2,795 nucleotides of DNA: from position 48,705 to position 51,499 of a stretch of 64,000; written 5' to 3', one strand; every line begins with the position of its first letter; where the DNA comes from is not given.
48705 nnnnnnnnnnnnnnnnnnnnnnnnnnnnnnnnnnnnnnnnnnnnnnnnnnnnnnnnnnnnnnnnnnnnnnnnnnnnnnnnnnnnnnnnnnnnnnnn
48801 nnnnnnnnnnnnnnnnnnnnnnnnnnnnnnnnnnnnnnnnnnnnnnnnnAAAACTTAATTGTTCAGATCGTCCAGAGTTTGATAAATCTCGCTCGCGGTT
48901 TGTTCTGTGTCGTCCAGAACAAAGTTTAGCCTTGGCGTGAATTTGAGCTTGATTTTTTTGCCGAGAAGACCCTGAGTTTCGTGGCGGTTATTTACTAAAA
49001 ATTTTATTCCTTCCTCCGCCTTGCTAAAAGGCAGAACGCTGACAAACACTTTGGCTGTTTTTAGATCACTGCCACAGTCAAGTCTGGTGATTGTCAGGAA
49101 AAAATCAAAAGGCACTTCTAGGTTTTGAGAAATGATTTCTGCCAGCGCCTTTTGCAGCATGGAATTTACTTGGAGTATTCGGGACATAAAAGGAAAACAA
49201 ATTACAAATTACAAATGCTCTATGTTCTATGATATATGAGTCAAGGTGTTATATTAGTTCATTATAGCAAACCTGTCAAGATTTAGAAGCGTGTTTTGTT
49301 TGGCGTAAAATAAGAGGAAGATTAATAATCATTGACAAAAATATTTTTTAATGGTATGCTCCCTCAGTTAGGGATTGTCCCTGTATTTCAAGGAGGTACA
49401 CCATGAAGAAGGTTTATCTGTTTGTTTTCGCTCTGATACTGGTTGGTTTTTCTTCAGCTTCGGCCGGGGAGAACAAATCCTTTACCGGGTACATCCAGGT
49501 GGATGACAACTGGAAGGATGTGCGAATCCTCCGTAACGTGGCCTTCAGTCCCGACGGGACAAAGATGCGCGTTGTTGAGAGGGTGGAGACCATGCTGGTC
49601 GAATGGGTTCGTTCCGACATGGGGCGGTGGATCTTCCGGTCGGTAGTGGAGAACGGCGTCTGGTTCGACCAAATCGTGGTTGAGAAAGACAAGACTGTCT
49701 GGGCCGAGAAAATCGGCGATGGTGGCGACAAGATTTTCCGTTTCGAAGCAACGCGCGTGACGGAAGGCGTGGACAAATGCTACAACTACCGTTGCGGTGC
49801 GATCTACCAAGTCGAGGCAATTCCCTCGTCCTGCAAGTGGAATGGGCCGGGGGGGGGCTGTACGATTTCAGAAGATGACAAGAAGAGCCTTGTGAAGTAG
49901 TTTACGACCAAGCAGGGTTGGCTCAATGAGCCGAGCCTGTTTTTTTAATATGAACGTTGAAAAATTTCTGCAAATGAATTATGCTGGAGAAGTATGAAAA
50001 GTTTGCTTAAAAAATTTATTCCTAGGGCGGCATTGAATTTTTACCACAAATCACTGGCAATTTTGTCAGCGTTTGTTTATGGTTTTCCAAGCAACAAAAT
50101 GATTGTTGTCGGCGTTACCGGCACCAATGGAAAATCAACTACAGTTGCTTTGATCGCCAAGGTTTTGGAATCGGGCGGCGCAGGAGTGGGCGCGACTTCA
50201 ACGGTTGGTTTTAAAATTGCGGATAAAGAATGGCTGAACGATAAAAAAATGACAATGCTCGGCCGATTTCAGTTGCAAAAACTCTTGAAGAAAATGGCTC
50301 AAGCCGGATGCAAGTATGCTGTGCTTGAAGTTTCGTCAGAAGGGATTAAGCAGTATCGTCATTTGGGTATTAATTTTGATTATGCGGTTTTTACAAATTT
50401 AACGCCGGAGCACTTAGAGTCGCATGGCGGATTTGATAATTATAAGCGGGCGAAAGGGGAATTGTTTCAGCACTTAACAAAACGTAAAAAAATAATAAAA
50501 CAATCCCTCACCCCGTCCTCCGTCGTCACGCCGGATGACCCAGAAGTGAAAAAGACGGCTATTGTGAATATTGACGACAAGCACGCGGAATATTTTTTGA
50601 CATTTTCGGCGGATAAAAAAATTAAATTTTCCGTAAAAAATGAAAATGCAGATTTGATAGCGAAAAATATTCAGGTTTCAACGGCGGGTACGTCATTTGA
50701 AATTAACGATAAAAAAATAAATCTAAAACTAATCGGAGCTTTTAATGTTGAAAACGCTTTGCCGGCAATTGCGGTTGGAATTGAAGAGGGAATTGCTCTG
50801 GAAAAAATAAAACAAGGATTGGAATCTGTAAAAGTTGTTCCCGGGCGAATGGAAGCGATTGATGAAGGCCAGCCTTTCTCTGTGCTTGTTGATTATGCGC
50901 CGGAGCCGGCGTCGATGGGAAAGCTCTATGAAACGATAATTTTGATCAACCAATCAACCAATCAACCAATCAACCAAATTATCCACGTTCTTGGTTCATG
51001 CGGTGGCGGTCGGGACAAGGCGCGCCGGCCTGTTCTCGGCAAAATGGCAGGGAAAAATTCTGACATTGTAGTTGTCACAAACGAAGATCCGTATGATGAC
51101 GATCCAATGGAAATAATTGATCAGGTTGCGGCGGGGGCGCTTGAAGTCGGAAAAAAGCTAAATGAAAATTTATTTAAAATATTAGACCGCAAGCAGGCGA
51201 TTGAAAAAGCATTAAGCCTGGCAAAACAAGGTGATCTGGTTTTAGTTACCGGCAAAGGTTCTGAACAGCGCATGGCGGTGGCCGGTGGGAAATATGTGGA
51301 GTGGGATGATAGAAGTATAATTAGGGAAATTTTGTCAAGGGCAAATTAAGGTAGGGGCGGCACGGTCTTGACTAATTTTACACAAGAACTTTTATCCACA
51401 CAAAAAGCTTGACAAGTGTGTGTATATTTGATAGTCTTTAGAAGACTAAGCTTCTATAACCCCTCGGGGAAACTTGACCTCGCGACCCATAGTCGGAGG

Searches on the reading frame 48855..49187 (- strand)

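Call 16: search_protein_families(library=pfam, proteins=[window:48855-49187:-])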
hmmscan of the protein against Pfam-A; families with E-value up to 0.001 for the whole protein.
window:48855-49187:- (110 aa): 1 family
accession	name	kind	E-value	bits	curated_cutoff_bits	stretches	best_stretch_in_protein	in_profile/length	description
PF02033.23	RBFA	-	1.2e-19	71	34.7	1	4-104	2-104/105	Ribosome-binding factor A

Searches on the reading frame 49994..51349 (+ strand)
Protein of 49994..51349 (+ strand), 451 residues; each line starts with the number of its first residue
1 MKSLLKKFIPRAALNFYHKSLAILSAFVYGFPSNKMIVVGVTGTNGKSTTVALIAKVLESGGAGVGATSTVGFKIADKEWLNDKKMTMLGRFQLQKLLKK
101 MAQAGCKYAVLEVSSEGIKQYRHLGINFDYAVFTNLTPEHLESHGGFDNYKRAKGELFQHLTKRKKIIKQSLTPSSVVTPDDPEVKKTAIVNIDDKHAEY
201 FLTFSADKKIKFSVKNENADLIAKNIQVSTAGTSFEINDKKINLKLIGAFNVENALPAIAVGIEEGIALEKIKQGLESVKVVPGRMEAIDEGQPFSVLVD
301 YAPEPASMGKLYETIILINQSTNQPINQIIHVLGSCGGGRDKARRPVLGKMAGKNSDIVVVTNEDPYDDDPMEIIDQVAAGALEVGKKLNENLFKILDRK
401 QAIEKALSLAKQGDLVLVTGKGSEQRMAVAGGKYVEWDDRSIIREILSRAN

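Call 23: find_encoding_contigs(protein=window:49994-51349:+, flank=10000, max_places=4)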
Protein window:49994-51349:+ (451 aa): 4 contigs read that carry it; 2 places shown.
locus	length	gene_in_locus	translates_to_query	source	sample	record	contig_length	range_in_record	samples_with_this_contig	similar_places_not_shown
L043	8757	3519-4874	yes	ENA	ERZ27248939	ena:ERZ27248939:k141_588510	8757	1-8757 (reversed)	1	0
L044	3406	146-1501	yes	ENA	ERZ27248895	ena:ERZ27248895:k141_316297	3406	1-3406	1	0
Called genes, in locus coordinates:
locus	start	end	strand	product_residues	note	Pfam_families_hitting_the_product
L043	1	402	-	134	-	?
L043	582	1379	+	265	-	PF01978:TrmB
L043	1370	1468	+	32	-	-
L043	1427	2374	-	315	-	PF01368:DHH, PF02272:DHHA1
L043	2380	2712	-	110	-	PF02033:RBFA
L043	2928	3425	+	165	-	-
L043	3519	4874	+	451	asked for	PF08245:Mur_ligase_M, PF02875:Mur_ligase_C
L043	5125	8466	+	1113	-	PF04563:RNA_pol_Rpb2_1, PF04561:RNA_pol_Rpb2_2, PF04565:RNA_pol_Rpb2_3, PF10385:RNA_pol_Rpb2_45 (weak), PF00562:RNA_pol_Rpb2_6, PF04560:RNA_pol_Rpb2_7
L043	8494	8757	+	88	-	?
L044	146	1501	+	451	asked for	PF08245:Mur_ligase_M, PF02875:Mur_ligase_C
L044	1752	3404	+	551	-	?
